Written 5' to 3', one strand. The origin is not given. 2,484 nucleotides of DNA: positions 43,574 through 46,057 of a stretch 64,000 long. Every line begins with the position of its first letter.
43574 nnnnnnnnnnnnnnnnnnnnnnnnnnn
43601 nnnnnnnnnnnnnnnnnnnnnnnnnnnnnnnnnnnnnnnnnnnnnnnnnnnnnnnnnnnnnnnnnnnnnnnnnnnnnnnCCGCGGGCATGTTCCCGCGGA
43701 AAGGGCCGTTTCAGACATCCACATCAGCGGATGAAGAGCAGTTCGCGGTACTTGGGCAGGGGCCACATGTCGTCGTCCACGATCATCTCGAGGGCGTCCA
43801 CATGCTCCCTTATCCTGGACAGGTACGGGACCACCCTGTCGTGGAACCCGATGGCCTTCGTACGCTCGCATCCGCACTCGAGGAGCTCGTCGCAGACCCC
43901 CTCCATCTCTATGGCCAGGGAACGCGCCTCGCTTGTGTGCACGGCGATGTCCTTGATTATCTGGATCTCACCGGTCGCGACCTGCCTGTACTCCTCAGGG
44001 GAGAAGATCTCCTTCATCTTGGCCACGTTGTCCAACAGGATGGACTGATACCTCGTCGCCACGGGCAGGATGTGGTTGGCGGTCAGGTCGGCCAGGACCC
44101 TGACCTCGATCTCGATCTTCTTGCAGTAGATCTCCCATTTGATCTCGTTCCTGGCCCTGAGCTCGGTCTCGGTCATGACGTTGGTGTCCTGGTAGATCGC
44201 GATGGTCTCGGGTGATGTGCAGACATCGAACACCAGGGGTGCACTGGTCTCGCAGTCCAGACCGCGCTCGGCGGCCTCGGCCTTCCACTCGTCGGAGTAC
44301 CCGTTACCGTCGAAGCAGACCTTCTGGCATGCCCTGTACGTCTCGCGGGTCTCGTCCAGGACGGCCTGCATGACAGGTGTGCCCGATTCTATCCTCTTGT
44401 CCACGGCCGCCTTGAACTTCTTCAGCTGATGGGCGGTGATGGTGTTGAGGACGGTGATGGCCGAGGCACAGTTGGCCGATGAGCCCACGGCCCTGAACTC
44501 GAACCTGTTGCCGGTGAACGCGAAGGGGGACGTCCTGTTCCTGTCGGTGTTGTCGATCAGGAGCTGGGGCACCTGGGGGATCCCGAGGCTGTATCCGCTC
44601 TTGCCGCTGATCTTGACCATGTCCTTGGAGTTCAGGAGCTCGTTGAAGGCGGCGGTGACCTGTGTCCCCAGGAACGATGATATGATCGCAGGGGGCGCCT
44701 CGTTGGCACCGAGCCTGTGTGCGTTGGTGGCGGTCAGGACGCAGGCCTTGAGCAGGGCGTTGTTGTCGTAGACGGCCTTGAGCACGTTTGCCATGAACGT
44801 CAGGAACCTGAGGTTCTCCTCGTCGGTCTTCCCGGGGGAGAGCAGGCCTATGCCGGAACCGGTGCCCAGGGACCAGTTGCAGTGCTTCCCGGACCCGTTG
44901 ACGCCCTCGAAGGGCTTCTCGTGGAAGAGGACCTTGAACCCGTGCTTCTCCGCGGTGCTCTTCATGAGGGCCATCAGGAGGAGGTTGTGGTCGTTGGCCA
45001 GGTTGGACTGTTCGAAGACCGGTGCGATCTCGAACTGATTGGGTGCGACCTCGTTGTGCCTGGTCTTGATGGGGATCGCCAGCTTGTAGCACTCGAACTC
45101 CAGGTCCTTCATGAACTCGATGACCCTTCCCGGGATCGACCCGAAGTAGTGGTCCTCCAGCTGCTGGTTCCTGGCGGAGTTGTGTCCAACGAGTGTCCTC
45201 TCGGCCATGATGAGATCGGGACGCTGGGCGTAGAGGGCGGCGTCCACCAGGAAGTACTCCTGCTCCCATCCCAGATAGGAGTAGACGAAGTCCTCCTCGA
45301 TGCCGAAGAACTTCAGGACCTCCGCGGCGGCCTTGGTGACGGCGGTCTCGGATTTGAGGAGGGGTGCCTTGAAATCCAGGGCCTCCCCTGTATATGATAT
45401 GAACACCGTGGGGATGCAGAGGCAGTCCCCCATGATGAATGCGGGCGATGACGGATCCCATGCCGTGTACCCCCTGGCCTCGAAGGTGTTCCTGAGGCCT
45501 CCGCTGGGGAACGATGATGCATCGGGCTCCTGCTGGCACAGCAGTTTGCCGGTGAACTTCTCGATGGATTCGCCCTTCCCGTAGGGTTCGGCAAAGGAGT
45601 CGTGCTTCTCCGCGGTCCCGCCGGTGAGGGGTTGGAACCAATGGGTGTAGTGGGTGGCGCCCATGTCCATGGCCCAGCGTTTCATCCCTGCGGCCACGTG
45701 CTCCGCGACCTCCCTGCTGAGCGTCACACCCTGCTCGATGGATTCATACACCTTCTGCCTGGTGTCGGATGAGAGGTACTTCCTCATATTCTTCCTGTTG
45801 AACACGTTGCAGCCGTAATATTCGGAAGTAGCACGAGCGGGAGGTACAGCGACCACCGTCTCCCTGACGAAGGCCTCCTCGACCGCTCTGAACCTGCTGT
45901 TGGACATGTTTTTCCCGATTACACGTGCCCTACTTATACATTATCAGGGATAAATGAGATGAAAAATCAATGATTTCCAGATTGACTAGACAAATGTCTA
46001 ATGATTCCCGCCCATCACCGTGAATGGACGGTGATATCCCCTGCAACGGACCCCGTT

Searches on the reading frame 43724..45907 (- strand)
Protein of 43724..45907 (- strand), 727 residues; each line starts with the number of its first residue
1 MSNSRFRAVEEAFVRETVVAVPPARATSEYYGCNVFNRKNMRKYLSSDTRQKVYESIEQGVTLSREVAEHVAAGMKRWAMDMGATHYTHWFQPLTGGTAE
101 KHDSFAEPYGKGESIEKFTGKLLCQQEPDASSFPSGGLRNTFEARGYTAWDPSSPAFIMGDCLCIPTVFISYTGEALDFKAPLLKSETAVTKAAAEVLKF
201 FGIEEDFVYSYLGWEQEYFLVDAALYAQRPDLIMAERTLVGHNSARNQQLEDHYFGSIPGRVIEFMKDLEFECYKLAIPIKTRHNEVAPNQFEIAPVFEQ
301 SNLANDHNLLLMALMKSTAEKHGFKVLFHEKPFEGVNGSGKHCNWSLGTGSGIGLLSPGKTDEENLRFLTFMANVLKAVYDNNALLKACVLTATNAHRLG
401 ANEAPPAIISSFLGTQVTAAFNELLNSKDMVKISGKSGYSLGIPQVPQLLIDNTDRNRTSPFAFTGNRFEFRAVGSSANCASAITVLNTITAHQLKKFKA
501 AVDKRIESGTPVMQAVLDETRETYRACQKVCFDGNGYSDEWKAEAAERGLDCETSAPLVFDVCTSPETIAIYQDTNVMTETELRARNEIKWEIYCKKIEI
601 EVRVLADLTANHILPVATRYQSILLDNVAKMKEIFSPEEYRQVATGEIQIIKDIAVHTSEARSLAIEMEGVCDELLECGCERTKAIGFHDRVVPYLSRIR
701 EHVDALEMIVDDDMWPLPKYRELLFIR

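Call 4: search_protein_families(library=pfam, proteins=[window:43724-45907:-])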
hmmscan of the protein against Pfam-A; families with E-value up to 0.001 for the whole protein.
window:43724-45907:- (727 aa): 3 families
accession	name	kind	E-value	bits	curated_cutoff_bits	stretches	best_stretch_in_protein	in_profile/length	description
PF12437.13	GSIII_N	-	7e-76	253.7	25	1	28-186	2-160/160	Glutamine synthetase type III N terminal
PF18318.6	Gln-synt_C-ter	-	8.2e-36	122.8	22.7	1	520-632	6-118/118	Glutamine synthetase C-terminal domain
PF00120.29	Gln-synt_C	-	6.4e-20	71.9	24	1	209-388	21-197/344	Glutamine synthetase, catalytic domain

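Call 10: find_related_loci(query=window:43724-45907:-, collection=genome_contigs, flank=3000)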
Query window:43724-45907:- (727 aa) in genome_contigs; peptide patterns used: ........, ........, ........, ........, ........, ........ (x = any residue, [..] = any of these).
174 stretches matched a pattern; 122 encode a relative of the query (tblastn E <= 1e-3); the best 80 are kept; 80 distinct loci.
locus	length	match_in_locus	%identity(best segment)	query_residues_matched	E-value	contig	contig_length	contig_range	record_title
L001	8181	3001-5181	99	1-727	0e+0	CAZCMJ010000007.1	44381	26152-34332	MAG TPA_asm: uncultured Methanomassiliicoccales archaeon isolate SRP350583_co2_392 genome assembly, contig: NODE_1027_le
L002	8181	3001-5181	93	1-727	0e+0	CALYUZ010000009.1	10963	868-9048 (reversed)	MAG: uncultured Methanomassiliicoccaceae bacterium isolate SRR7188232_bin.47_metaWRAP_v1.3_MAG genome assembly, contig:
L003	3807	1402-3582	84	1-727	0e+0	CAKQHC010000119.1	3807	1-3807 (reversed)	MAG: uncultured Methanomassiliicoccales archaeon isolate REFINED_METABAT215_TOP10_CONTIGS_1500_ASSEMBLY_K77_MERGED__Hadz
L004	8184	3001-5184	84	1-727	0e+0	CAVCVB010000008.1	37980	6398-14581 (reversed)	Firmicutes bacterium CAG:194 isolate H07606-L1_cleanbin_000021 genome assembly, contig: Spades_H07606-L1_contig_774, who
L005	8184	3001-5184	84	1-727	0e+0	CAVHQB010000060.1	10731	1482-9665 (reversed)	Lachnospiraceae bacterium isolate G02630-L1_cleanbin_000022 genome assembly, contig: Spades_G02630-L1_contig_3092, whole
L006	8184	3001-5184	83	1-727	0e+0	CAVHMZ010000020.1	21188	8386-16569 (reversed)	Prevotella hominis isolate H07655-L1_cleanbin_000036 genome assembly, contig: Spades_H07655-L1_contig_1715, whole genome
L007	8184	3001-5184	83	1-727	0e+0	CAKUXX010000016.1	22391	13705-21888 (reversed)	MAG: uncultured Methanomassiliicoccales archaeon isolate REFINED_METABAT215_TOP10_CONTIGS_1500_ASSEMBLY_K77_MERGED__Hadz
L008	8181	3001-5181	81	1-727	0e+0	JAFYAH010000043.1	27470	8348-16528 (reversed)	MAG: Candidatus Methanomethylophilaceae archaeon isolate RGIG6908 Sheep_Rumen-5__c3713, whole genome shotgun sequence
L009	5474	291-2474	83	1-727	0e+0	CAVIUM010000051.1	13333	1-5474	Lachnospiraceae bacterium isolate G02630-L1_cleanbin_000026 genome assembly, contig: Spades_G02630-L1_contig_2296, whole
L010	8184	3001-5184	83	1-727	0e+0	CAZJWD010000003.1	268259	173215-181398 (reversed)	MAG TPA_asm: uncultured Methanomassiliicoccales archaeon isolate binchicken_co370_57 genome assembly, contig: NODE_34_le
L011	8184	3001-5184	83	1-727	0e+0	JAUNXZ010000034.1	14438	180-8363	MAG: Thermoplasmata archaeon isolate S8M_St_41 NODE_1552_length_14438_cov_14.751234, whole genome shotgun sequence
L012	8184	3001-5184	83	1-727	0e+0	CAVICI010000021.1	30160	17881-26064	Dialister hominis isolate H07682-L1_cleanbin_000012 genome assembly, contig: Spades_H07682-L1_contig_1121, whole genome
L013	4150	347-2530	82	1-727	0e+0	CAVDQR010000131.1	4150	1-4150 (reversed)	Bacteroides ovatus isolate H07648-L1_cleanbin_000032 genome assembly, contig: Spades_H07648-L1_contig_15030, whole genom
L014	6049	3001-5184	82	1-727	0e+0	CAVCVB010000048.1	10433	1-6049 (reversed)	Firmicutes bacterium CAG:194 isolate H07606-L1_cleanbin_000021 genome assembly, contig: Spades_H07606-L1_contig_4914, wh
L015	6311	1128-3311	82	1-727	0e+0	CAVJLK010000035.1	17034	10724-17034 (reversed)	Ruminococcus sp. CAG:579 isolate H07681-L1_cleanbin_000012 genome assembly, contig: Spades_H07681-L1_contig_2171, whole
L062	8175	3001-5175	70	1-725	0e+0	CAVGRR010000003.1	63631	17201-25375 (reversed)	Eggerthellaceae bacterium isolate H07613-L1_cleanbin_000013 genome assembly, contig: Spades_H07613-L1_contig_117, whole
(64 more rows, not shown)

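Call 78: find_homologous_proteins(query=L062:5204-8173:+, max_evalue=1e-50)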
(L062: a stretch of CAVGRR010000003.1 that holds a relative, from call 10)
Query L062:5204-8173:+ (990 aa): 8000 proteins with E <= 1e-50 among 8000 candidates; the best 120 are listed.
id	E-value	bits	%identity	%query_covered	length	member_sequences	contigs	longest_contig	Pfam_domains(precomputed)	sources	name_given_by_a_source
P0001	0.0e+0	2243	99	100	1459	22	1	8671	PF01493.26,PF00310.27,PF04898.21,PF01645.24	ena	-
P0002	0.0e+0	2059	90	100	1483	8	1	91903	PF01493.26,PF00310.27,PF04898.21,PF01645.24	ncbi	-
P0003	0.0e+0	1866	81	100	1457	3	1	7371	PF01493.26,PF00310.27,PF04898.21,PF01645.24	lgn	-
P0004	0.0e+0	1643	71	100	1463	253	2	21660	PF01493.26,PF00310.27,PF04898.21,PF01645.24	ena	-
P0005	0.0e+0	1585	69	100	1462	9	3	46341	PF01493.26,PF00310.27,PF04898.21,PF01645.24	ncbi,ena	-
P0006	0.0e+0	1580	69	100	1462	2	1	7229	PF01493.26,PF00310.27,PF04898.21,PF01645.24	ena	-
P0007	0.0e+0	1572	69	99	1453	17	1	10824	PF01493.26,PF00310.27,PF04898.21,PF01645.24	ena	-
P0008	0.0e+0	1569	68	100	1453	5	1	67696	PF01493.26,PF00310.27,PF04898.21,PF01645.24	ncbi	-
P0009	0.0e+0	1569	69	99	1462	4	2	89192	PF01493.26,PF00310.27,PF04898.21,PF01645.24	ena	-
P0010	0.0e+0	1563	68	100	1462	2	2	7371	PF01493.26,PF00310.27,PF04898.21,PF01645.24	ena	-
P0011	0.0e+0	1562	69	99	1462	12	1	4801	PF01493.26,PF00310.27,PF04898.21,PF01645.24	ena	-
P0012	0.0e+0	1561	69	99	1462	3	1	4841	PF01493.26,PF00310.27,PF04898.21,PF01645.24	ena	-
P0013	0.0e+0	1561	68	100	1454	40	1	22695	PF01493.26,PF00310.27,PF04898.21,PF01645.24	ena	-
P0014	0.0e+0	1555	69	100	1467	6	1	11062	PF01493.26,PF00310.27,PF04898.21,PF01645.24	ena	-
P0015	0.0e+0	1554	69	99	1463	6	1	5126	PF01493.26,PF00310.27,PF04898.21,PF01645.24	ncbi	-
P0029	0.0e+0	1494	65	100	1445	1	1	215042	PF01493.26,PF00310.27,PF04898.21,PF01645.24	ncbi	-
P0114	0.0e+0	1390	64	100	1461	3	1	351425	PF01493.26,PF00310.27,PF04898.21,PF01645.24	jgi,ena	-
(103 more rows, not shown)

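Call 79: find_encoding_contigs(protein=P0004, flank=5000, max_places=2)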
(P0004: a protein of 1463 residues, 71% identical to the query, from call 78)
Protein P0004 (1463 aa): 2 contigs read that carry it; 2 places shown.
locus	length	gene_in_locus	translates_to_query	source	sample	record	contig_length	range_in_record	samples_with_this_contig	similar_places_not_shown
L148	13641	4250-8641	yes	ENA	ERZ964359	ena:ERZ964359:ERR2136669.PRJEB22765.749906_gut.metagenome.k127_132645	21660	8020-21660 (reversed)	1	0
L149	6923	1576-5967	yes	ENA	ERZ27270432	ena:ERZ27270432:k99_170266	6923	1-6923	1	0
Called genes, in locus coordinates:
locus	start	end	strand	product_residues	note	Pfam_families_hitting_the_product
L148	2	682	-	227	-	?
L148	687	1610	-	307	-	-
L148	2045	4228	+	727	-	PF12437:GSIII_N, PF00120:Gln-synt_C, PF18318:Gln-synt_C-ter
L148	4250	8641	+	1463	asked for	PF00310:GATase_2, PF04898:Glu_syn_central, PF01645:Glu_synthase, PF01493:GXGXG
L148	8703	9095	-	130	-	PF00893:Multi_Drug_Res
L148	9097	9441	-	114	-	PF00893:Multi_Drug_Res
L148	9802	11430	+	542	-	PF00118:Cpn60_TCP1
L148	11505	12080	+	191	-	PF01025:GrpE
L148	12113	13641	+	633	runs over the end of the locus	PF00012:HSP70, PF06723:MreB_Mbl, PF00012:HSP70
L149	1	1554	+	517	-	?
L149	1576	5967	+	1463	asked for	PF00310:GATase_2, PF04898:Glu_syn_central, PF01645:Glu_synthase, PF01493:GXGXG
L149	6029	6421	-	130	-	PF00893:Multi_Drug_Res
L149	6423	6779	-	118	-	PF00893:Multi_Drug_Res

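Call 80: find_encoding_contigs(protein=P0008, flank=5000, max_places=2)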
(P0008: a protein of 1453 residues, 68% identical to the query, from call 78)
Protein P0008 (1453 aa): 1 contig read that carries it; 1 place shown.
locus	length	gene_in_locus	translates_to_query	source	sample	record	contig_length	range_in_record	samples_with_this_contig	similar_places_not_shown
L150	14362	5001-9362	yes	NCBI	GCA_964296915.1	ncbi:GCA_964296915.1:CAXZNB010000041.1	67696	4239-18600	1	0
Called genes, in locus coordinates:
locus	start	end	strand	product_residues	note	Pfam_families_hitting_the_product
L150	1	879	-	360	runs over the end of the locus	PF00988:CPSase_sm_chain, PF00117:GATase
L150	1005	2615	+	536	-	PF06418:CTP_synth_N, PF00117:GATase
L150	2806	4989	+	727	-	PF12437:GSIII_N, PF00120:Gln-synt_C, PF18318:Gln-synt_C-ter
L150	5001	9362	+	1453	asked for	PF00310:GATase_2, PF04898:Glu_syn_central, PF01645:Glu_synthase, PF01493:GXGXG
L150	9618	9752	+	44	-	-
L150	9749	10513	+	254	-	PF00909:Ammonium_transp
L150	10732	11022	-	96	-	PF02604:PhdYeFM_antitox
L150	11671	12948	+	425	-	PF02661:Fic, PF08220:HTH_DeoR (faint)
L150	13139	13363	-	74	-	-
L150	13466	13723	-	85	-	PF02604:PhdYeFM_antitox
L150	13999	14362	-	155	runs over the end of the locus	PF00520:Ion_trans (weak), PF07885:Ion_trans_2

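Call 81: find_encoding_contigs(protein=P0005, flank=5000, max_places=2)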
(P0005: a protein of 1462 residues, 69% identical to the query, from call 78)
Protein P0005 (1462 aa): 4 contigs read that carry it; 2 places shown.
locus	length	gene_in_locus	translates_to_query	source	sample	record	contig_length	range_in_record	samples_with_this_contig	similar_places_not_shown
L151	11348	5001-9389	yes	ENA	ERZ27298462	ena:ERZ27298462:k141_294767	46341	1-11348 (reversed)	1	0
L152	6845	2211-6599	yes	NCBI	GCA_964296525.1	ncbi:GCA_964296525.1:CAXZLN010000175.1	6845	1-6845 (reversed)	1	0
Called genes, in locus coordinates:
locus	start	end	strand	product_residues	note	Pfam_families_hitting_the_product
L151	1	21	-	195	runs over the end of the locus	PF17746:SfsA_N, PF03749:SfsA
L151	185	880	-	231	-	-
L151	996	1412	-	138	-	-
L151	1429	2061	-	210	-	-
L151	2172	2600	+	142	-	PF09719:C_GCAxxG_C_C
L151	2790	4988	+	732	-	PF12437:GSIII_N, PF00120:Gln-synt_C, PF18318:Gln-synt_C-ter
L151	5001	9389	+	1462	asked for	PF00310:GATase_2, PF04898:Glu_syn_central, PF01645:Glu_synthase, PF01493:GXGXG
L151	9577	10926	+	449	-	PF02812:ELFV_dehydrog_N, PF00208:ELFV_dehydrog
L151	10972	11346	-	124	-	?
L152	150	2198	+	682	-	PF12437:GSIII_N, PF00120:Gln-synt_C, PF18318:Gln-synt_C-ter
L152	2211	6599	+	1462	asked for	PF00310:GATase_2, PF04898:Glu_syn_central, PF01645:Glu_synthase, PF01493:GXGXG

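Call 84: find_encoding_contigs(protein=P0009, flank=10000, max_places=1)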
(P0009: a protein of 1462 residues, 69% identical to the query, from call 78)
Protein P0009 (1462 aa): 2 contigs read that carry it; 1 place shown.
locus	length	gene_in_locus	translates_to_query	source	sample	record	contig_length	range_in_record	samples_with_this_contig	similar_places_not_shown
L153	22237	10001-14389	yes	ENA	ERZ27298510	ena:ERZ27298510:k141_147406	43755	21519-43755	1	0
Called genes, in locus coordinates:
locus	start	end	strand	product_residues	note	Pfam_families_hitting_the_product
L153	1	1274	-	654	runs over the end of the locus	-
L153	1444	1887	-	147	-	-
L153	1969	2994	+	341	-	-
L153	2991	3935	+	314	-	PF21088:MS_channel_1st (weak), PF00924:MS_channel_2nd, PF21082:MS_channel_3rd (weak)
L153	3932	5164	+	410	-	-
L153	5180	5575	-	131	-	PF14539:DUF4442 (weak), PF03061:4HBT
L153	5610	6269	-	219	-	-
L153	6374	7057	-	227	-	-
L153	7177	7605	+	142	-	PF09719:C_GCAxxG_C_C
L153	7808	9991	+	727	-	PF12437:GSIII_N, PF00120:Gln-synt_C, PF18318:Gln-synt_C-ter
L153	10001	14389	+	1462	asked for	PF00310:GATase_2, PF04898:Glu_syn_central, PF01645:Glu_synthase, PF01493:GXGXG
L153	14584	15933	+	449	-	PF02812:ELFV_dehydrog_N, PF00208:ELFV_dehydrog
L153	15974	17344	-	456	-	PF13396:PLDc_N (weak), PF13091:PLDc_2, PF00614:PLDc (faint), PF13091:PLDc_2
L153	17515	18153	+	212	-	PF14681:UPRTase, PF00156:Pribosyltran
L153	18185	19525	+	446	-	PF00860:Xan_ur_permease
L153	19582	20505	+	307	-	PF01745:IPT, PF13238:AAA_18 (faint), PF01715:IPPT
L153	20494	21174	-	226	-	PF13306:LRR_5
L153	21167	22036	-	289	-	-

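Call 85: find_encoding_contigs(protein=P0029, flank=10000, max_places=1)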
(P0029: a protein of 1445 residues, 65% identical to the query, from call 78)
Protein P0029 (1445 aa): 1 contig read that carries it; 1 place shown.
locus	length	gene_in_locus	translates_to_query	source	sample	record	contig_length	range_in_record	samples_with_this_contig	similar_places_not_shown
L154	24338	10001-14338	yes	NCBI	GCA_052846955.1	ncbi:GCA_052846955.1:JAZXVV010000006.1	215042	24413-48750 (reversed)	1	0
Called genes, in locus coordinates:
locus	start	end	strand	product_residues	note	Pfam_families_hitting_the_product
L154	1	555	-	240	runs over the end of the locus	PF00149:Metallophos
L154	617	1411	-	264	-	PF00037:Fer4 (faint), PF13237:Fer4_10 (faint), PF14697:Fer4_21 (weak), PF12838:Fer4_7 (faint), PF00881:Nitroreductase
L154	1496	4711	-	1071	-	PF25596:CPSase_L_D1, PF02786:CPSase_L_D2, PF02787:CPSase_L_D3, PF25596:CPSase_L_D1, PF02786:CPSase_L_D2, PF02222:ATP-grasp (weak), PF07478:Dala_Dala_lig_C, PF02142:MGS, +2 more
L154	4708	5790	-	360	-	PF00988:CPSase_sm_chain, PF00117:GATase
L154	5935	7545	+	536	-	PF06418:CTP_synth_N, PF00117:GATase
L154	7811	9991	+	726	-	PF12437:GSIII_N, PF00120:Gln-synt_C, PF18318:Gln-synt_C-ter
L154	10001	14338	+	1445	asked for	PF00310:GATase_2, PF04898:Glu_syn_central, PF01645:Glu_synthase, PF01493:GXGXG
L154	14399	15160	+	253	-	PF13482:RNase_H_2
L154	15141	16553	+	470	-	PF01368:DHH (weak), PF21763:DHH_CID, PF02272:DHHA1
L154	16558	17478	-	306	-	PF02729:OTCace_N, PF00185:OTCace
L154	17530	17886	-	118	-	PF13840:ACT_7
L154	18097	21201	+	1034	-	PF00497:SBP_bac_3, PF10613:Lig_chan-Glu_bd (faint), PF12974:Phosphonate-bd (faint), PF00497:SBP_bac_3, PF00528:BPD_transp_1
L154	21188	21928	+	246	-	PF00005:ABC_tran, PF02463:SMC_N (weak), PF13304:AAA_21 (weak)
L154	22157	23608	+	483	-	PF01139:RtcB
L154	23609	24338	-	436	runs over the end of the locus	PF01966:HD, PF19276:HD_assoc_2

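Call 86: find_encoding_contigs(protein=P0114, flank=10000, max_places=1)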
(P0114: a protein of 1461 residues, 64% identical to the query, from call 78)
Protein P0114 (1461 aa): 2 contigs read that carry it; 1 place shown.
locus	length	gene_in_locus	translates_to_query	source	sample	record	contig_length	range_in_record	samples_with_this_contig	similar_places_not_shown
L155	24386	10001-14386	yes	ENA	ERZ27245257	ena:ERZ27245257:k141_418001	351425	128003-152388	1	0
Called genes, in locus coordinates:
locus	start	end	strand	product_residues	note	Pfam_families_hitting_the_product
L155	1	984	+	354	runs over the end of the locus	PF13421:Band_7_1, PF01145:Band_7, PF12773:DZR (weak)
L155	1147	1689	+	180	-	-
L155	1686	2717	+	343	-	-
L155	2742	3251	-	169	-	PF08020:DUF1706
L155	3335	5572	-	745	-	PF00403:HMA, PF00122:E1-E2_ATPase, PF00702:Hydrolase, PF08282:Hydrolase_3 (weak)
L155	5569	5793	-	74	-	PF00403:HMA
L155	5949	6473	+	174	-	PF00156:Pribosyltran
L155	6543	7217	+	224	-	PF01987:AIM24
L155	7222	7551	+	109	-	-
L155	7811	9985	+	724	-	PF12437:GSIII_N, PF00120:Gln-synt_C, PF18318:Gln-synt_C-ter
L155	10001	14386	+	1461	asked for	PF00310:GATase_2, PF04898:Glu_syn_central, PF01645:Glu_synthase, PF01493:GXGXG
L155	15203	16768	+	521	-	PF12838:Fer4_7 (weak), PF13183:Fer4_8, PF13534:Fer4_17, PF02754:CCG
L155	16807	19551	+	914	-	PF00270:DEAD, PF04851:ResIII, PF00271:Helicase_C, PF19306:WHD_Lhr, PF08494:DEAD_assoc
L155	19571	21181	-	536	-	PF00270:DEAD, PF04851:ResIII, PF00271:Helicase_C, PF03880:DbpA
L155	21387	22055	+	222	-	-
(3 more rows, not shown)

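Call 88: find_homologous_proteins(query=L153:14584-15933:+, max_evalue=1e-100)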
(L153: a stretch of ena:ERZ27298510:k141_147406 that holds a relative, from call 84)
Query L153:14584-15933:+ (449 aa): 8000 proteins with E <= 1e-100 among 8000 candidates; the best 120 are listed.
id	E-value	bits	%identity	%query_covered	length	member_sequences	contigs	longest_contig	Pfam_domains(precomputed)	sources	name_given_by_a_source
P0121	1.7e-276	935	93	100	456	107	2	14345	PF02812.24,PF00208.28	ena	-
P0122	4.6e-272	921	90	100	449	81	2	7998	PF02812.24,PF00208.28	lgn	-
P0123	9.0e-272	920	90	100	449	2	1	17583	PF02812.24,PF00208.28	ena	-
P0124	3.7e-271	918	90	100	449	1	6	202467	PF02812.24,PF00208.28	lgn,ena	-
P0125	5.3e-271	917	90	100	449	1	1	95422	PF02812.24,PF00208.28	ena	-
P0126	6.7e-271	917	91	100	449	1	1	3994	PF02812.24,PF00208.28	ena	-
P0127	1.3e-270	916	90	100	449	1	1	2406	PF02812.24,PF00208.28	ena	-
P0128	1.4e-270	916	91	100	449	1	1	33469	PF02812.24,PF00208.28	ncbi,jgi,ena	-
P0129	2.5e-270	915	90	100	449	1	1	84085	PF02812.24,PF00208.28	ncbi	-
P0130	3.3e-270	915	90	100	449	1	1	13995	PF02812.24,PF00208.28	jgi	-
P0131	4.5e-270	914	90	100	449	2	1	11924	PF02812.24,PF00208.28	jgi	-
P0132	5.1e-270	914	90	100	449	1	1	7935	PF02812.24,PF00208.28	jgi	jgi:glutamate dehydrogenase (NADP+)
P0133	6.8e-270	913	90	100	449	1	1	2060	PF02812.24,PF00208.28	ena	-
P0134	1.3e-269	913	90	100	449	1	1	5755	PF02812.24,PF00208.28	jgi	-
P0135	1.3e-269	913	91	100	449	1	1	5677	PF02812.24,PF00208.28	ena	-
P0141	3.0e-269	911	90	100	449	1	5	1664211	PF02812.24,PF00208.28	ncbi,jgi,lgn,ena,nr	ncbi:MAG: NADP-specific glutamate dehydrogenase [Thermoplasmata archaeon]|jgi:glutamate dehydrogenas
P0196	1.2e-264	896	89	100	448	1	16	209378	PF02812.24,PF00208.28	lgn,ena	-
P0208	3.2e-263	892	88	100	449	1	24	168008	PF02812.24,PF00208.28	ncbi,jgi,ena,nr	ncbi:MAG: NADP-specific glutamate dehydrogenase [Thermoplasmata archaeon]|nr:NADP-specific glutamate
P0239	2.2e-260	882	86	100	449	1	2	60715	PF02812.24,PF00208.28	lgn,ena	-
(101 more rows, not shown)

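Call 89: find_encoding_contigs(protein=P0141, flank=4000, max_places=2)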
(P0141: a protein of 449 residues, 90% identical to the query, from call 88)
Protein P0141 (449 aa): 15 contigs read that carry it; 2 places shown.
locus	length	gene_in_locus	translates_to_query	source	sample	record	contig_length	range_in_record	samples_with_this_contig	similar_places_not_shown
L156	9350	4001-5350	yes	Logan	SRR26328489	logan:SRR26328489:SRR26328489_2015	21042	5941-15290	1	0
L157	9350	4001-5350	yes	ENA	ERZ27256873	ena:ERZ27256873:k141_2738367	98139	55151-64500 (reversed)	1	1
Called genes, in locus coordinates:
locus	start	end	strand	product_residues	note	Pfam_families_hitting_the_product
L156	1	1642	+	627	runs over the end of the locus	PF00270:DEAD (faint), PF04851:ResIII (faint), PF06733:DEAD_2, PF06777:HBB, PF13307:Helicase_C_2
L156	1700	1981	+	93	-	-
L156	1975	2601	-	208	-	PF02568:ThiI, PF06508:QueC (faint)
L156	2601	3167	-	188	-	PF14382:ECR1_N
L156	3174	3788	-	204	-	PF03602:Cons_hypoth95 (weak), PF05175:MTS, PF06325:PrmA, PF13649:Methyltransf_25, PF13847:Methyltransf_31, PF08241:Methyltransf_11 (weak), PF08242:Methyltransf_12 (faint)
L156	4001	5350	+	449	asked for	PF02812:ELFV_dehydrog_N, PF00208:ELFV_dehydrog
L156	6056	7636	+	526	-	PF02142:MGS, PF01808:AICARFT_IMPCHas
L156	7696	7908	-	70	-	-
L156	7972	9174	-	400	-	PF00753:Lactamase_B (weak), PF16661:Lactamase_B_6 (weak), PF12706:Lactamase_B_2 (weak), PF10996:Beta-Casp, PF07521:RMMBL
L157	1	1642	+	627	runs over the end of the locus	PF00270:DEAD (faint), PF04851:ResIII (faint), PF06733:DEAD_2, PF06777:HBB, PF13307:Helicase_C_2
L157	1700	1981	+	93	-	-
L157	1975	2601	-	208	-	PF02568:ThiI, PF06508:QueC (faint)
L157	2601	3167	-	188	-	PF14382:ECR1_N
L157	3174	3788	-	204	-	PF03602:Cons_hypoth95 (weak), PF05175:MTS, PF06325:PrmA, PF13649:Methyltransf_25, PF13847:Methyltransf_31, PF08241:Methyltransf_11 (weak), PF08242:Methyltransf_12 (faint)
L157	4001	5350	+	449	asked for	PF02812:ELFV_dehydrog_N, PF00208:ELFV_dehydrog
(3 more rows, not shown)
